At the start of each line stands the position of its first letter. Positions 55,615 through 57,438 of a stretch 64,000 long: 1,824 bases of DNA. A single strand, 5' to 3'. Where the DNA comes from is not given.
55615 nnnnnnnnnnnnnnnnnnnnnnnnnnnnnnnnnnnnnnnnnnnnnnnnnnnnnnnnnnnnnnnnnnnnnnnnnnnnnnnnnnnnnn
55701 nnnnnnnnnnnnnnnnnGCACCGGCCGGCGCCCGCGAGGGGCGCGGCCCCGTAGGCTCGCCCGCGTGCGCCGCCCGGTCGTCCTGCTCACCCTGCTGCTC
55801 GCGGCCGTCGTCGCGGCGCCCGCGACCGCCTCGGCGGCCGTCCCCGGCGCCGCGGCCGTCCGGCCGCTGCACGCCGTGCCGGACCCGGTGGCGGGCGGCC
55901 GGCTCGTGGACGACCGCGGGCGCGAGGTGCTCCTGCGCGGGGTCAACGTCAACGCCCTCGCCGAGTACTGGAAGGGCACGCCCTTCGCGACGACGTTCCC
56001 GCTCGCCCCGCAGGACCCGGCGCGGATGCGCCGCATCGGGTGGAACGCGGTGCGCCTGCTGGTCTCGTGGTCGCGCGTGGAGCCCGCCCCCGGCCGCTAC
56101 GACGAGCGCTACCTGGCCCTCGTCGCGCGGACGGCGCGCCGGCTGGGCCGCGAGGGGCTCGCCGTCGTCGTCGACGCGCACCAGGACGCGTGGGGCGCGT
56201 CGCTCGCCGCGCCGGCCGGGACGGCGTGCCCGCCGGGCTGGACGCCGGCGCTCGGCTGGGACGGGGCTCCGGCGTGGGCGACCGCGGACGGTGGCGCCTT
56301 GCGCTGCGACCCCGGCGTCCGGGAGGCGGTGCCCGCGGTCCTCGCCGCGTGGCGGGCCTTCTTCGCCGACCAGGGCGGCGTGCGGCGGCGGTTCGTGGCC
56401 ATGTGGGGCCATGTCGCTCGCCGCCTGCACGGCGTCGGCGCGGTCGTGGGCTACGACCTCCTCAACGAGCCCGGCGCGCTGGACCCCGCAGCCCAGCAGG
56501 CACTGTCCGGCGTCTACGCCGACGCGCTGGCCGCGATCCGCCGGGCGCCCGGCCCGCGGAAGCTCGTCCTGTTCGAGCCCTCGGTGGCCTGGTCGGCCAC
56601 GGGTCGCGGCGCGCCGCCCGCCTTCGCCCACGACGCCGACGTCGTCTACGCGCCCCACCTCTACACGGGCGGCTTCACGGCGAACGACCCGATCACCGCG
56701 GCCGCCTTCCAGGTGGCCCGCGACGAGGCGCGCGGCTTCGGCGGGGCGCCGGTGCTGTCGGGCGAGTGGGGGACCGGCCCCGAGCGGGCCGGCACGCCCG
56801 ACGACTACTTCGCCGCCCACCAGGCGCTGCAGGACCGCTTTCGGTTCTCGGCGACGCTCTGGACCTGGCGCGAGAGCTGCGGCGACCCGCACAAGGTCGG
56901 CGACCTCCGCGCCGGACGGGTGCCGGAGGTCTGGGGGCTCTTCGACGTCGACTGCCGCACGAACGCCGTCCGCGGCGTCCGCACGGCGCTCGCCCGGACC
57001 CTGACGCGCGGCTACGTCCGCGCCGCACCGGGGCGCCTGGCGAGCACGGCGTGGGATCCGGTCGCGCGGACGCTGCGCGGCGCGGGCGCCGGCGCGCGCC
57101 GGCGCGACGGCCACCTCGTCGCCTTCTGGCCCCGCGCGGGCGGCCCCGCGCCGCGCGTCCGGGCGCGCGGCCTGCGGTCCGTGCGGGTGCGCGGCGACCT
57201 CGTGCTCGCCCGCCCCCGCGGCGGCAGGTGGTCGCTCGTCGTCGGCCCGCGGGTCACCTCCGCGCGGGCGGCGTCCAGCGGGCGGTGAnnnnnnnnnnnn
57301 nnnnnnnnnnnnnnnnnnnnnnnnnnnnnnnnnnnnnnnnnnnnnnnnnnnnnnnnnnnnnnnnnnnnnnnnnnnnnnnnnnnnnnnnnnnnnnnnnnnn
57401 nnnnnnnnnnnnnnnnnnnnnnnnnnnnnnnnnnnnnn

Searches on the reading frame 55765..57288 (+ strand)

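Call 10: search_protein_families(library=pfam, proteins=[window:55765-57288:+])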
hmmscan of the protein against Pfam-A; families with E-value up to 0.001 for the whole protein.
window:55765-57288:+ (507 aa): 1 family
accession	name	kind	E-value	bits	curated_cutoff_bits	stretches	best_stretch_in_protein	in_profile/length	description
PF00150.24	Cellulase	-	8.2e-19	68.6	23.5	1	49-369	2-269/272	Cellulase (glycosyl hydrolase family 5)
